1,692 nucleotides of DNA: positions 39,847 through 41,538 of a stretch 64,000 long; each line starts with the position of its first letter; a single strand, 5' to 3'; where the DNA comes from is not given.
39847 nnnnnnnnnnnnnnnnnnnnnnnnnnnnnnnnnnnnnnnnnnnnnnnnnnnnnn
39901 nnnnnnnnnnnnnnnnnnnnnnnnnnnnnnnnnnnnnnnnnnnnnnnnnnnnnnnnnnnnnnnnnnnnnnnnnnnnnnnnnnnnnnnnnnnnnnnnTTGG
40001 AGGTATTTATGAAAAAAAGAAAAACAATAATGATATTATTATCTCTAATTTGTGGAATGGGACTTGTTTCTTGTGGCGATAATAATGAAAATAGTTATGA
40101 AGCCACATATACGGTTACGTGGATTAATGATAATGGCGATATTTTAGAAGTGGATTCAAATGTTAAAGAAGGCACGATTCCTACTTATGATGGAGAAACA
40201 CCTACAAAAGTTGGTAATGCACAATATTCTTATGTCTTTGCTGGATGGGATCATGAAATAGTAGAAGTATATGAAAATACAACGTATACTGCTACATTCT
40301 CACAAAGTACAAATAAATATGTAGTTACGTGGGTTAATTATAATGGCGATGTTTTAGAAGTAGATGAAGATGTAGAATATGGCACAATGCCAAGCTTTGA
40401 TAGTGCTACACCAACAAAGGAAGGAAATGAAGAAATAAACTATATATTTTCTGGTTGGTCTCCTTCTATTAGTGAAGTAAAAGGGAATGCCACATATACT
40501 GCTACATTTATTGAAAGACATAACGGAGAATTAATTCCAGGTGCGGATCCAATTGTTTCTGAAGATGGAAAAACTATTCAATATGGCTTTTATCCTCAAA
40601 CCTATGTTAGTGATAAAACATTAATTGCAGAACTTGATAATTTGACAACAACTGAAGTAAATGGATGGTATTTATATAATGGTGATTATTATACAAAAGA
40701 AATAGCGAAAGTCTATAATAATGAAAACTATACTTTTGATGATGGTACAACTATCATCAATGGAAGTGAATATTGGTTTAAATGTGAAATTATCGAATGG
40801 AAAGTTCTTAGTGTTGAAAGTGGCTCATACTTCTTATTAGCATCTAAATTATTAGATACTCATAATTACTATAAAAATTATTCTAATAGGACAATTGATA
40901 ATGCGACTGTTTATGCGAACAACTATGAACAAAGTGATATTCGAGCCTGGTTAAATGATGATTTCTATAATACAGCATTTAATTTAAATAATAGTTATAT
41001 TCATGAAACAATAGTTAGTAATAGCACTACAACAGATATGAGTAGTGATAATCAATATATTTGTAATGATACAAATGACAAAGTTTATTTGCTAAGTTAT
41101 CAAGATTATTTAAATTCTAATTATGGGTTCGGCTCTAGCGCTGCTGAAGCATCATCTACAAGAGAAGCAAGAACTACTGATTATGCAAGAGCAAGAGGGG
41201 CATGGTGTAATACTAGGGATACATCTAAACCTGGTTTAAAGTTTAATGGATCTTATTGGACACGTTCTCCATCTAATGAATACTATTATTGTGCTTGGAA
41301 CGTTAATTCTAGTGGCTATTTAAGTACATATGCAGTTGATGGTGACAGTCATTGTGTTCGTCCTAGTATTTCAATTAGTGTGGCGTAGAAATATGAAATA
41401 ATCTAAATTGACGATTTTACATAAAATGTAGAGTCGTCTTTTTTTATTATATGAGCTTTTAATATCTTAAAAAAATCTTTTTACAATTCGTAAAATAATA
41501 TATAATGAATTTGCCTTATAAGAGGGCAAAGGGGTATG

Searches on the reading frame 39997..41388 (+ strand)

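Call 55: search_protein_families(library=pfam, proteins=[window:39997-41388:+], max_evalue=0.0001)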
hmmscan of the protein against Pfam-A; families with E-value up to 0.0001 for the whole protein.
window:39997-41388:+ (463 aa): 1 family
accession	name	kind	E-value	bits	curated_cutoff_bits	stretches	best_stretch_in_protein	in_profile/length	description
PF19789.6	DUF6273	-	4.7e-21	75.8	23.5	1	278-460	4-170/172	Domain of unknown function (DUF6273)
